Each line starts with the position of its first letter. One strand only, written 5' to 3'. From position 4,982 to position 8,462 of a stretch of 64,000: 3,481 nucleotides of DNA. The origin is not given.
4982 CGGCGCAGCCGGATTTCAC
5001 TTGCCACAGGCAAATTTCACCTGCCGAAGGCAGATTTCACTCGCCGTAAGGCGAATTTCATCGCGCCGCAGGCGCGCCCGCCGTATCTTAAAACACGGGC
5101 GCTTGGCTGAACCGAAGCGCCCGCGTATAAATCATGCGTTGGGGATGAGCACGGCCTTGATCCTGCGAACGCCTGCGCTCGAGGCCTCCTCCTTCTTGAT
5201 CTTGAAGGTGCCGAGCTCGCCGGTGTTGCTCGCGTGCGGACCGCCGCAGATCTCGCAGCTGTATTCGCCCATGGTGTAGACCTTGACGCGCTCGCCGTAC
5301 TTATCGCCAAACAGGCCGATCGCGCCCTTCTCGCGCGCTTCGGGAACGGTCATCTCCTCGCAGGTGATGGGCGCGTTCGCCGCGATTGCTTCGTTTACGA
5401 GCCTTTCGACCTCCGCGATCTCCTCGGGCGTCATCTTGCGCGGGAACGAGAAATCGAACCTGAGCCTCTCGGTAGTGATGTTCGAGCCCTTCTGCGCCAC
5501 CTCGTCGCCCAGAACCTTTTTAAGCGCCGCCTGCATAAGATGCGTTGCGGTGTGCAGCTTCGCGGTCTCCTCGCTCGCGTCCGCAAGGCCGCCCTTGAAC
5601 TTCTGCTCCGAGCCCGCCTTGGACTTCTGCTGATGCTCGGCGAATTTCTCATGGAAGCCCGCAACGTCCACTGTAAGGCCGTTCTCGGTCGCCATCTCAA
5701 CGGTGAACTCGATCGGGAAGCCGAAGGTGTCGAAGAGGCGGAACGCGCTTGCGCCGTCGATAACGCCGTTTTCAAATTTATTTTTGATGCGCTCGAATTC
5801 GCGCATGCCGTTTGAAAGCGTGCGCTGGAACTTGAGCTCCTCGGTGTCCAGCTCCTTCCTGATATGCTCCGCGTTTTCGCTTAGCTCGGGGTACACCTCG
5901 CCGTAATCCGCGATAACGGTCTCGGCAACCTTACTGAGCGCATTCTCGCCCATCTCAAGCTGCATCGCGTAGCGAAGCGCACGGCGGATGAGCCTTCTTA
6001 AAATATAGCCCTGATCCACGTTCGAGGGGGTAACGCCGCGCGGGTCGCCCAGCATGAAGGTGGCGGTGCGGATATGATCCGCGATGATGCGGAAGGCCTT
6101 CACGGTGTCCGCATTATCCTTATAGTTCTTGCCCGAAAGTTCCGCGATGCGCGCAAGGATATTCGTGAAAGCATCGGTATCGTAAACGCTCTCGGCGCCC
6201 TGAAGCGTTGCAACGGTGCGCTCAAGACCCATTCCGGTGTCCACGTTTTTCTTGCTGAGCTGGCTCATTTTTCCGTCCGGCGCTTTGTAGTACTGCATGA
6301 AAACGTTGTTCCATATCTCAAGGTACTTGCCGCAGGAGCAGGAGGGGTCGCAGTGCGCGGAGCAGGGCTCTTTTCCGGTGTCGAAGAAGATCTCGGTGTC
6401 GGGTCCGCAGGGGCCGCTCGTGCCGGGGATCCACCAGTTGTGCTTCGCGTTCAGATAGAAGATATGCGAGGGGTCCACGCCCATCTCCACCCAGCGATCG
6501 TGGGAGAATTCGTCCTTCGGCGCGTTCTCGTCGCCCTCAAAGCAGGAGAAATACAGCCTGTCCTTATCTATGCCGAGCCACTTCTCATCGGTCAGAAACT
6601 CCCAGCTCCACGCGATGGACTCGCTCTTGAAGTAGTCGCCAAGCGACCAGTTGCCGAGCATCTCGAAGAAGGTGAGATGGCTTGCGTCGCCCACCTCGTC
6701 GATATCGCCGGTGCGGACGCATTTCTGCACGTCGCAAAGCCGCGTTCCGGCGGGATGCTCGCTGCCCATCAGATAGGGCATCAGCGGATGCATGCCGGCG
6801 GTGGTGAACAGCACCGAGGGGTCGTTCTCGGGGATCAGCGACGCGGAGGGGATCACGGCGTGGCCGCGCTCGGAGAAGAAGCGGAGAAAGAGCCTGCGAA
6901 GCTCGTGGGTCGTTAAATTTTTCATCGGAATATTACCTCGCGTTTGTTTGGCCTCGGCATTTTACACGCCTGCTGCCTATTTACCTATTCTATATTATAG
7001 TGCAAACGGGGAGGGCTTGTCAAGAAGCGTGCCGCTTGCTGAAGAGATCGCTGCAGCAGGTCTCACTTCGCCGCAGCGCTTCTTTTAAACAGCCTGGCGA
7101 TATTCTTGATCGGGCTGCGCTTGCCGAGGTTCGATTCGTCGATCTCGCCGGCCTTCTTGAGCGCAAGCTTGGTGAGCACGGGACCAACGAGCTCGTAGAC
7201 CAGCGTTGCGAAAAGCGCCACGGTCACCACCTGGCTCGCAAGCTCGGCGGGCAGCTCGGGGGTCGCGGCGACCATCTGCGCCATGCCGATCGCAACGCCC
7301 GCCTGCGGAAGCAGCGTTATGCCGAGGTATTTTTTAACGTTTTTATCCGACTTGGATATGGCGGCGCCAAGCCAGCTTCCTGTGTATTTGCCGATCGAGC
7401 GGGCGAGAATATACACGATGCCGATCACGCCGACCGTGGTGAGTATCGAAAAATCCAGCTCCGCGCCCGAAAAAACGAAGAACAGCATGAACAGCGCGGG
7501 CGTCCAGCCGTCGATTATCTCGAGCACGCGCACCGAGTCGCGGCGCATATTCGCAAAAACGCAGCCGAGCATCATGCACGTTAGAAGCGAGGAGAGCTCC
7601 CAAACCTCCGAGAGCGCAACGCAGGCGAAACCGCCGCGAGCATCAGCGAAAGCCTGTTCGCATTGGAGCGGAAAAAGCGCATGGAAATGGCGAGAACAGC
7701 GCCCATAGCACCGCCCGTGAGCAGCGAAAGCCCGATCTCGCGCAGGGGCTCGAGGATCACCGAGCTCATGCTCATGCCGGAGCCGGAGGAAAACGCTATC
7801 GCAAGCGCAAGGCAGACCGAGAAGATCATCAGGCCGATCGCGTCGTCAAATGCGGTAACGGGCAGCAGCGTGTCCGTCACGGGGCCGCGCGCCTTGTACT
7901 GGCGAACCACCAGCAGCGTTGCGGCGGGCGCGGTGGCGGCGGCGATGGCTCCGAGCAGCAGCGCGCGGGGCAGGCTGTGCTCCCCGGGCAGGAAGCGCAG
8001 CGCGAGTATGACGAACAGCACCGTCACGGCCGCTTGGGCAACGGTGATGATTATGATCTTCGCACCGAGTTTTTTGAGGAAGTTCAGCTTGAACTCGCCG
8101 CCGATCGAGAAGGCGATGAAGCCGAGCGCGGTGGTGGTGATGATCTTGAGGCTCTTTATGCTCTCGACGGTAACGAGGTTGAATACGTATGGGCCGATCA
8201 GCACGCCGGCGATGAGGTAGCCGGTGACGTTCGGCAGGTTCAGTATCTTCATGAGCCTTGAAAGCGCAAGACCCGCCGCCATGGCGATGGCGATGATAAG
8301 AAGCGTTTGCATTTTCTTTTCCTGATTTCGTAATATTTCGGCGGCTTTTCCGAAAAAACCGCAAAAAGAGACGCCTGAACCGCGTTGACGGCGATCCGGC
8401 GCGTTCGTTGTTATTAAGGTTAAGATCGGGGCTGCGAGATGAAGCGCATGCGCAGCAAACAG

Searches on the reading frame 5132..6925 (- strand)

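Call 9: search_protein_families(library=pfam, proteins=[window:5132-6925:-], max_evalue=0.001)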
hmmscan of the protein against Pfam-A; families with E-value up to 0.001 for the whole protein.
window:5132-6925:- (597 aa): 2 families
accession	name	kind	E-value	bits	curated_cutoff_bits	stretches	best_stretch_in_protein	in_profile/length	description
PF01411.24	tRNA-synt_2c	-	1.1e-145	486.8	30.3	1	8-461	1-452/552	tRNA synthetases class II (A)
PF07973.19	tRNA_SAD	-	5.9e-16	58.6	24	1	547-589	1-43/44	Threonyl and Alanyl tRNA synthetase second additional domain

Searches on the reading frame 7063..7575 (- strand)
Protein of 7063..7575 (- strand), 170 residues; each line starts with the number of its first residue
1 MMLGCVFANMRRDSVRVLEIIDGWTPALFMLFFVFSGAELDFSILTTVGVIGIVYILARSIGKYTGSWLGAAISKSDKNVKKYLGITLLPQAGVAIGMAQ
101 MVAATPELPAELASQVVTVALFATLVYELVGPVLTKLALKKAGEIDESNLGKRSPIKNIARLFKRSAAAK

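Call 9: search_protein_families(library=pfam, proteins=[window:7063-7575:-], max_evalue=0.001)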
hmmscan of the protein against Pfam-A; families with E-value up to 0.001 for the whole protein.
window:7063-7575:- (170 aa): 2 families
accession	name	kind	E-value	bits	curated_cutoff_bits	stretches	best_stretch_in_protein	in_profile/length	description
PF00999.27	Na_H_Exchanger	-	5.6e-08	32.5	26.2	1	28-126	263-364/375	Sodium/hydrogen exchanger, transmembrane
PF03812.18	KdgT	-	5.7e-06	26.4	25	1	2-140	172-304/305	2-keto-3-deoxygluconate permease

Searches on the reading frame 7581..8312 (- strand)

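Call 9: search_protein_families(library=pfam, proteins=[window:7581-8312:-], max_evalue=0.001)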
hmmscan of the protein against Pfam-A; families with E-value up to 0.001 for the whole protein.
window:7581-8312:- (243 aa): 1 family
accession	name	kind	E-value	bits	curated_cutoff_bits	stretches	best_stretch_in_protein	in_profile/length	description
PF00999.27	Na_H_Exchanger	-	1.6e-22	80.3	26.2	1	13-228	7-219/375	Sodium/hydrogen exchanger, transmembrane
